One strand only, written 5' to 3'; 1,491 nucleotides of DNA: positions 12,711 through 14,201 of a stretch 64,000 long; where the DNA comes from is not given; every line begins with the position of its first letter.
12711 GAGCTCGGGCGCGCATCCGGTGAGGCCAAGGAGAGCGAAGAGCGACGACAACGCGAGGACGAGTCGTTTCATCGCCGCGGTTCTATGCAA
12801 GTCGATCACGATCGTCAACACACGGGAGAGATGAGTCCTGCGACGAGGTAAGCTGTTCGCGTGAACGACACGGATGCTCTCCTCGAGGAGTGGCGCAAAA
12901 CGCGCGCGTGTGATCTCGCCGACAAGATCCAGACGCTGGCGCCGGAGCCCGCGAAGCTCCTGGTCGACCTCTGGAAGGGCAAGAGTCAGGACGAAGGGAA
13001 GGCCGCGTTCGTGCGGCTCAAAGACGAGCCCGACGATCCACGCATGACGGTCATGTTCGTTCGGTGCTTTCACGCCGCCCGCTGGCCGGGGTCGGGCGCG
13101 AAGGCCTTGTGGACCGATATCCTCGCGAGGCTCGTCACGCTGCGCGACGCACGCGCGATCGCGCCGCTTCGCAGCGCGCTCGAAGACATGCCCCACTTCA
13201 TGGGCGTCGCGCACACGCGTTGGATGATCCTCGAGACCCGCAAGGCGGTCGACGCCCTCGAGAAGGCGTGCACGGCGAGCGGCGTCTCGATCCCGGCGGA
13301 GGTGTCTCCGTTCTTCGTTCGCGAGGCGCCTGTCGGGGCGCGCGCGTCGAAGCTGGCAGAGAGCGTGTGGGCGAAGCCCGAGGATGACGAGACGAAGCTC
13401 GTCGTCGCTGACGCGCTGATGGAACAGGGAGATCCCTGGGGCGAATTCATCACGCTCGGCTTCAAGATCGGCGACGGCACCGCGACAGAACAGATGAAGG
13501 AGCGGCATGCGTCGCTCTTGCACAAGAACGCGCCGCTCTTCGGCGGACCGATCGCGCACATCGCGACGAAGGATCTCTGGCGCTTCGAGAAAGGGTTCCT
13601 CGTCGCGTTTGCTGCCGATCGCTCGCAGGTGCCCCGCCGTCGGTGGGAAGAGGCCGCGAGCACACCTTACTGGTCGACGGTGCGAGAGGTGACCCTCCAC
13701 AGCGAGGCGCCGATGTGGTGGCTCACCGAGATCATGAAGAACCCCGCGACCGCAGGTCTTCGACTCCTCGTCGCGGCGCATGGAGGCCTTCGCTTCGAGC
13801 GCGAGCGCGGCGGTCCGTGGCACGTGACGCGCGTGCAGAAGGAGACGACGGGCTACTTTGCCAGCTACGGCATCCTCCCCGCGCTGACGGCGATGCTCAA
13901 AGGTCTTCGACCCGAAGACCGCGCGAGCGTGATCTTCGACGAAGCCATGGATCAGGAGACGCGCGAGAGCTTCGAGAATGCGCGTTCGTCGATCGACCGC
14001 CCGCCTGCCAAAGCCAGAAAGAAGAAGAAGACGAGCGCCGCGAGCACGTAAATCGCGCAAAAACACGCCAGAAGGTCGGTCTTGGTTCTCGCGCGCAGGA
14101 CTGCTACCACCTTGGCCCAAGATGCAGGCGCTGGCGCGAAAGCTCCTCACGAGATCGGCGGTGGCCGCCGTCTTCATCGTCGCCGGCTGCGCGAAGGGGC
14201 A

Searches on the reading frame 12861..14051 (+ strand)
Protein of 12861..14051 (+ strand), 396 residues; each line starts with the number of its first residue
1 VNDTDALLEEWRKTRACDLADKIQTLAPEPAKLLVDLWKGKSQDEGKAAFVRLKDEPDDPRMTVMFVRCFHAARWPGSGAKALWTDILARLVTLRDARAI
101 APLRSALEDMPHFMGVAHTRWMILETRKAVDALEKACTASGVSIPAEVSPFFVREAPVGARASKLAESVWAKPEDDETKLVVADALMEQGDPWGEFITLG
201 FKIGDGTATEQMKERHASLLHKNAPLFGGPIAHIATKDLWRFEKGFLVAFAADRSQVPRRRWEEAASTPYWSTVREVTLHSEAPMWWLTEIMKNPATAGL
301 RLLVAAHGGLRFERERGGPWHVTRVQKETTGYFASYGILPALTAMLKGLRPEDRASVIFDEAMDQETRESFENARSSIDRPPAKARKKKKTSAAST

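Call 29: search_protein_families(library=pfam, proteins=[window:12861-14051:+], max_evalue=0.01)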
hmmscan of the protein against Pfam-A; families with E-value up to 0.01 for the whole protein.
window:12861-14051:+ (396 aa): 0 families

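Call 57: search_protein_families(library=padloc, proteins=[window:12861-14051:+], max_evalue=0.001)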
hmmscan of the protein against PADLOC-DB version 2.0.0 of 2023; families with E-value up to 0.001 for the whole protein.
window:12861-14051:+ (396 aa): 0 families

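Call 72: search_protein_families(library=ncbifam, proteins=[window:12861-14051:+], max_evalue=0.01)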
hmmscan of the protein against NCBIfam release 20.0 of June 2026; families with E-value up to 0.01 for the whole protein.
window:12861-14051:+ (396 aa): 1 family
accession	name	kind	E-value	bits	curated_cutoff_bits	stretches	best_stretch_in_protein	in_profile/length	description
TIGR02996.1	rpt_mate_G_obs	domain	6.8e-08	32.2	29.05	1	164-197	4-38/45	TIGR02996 domain-containing protein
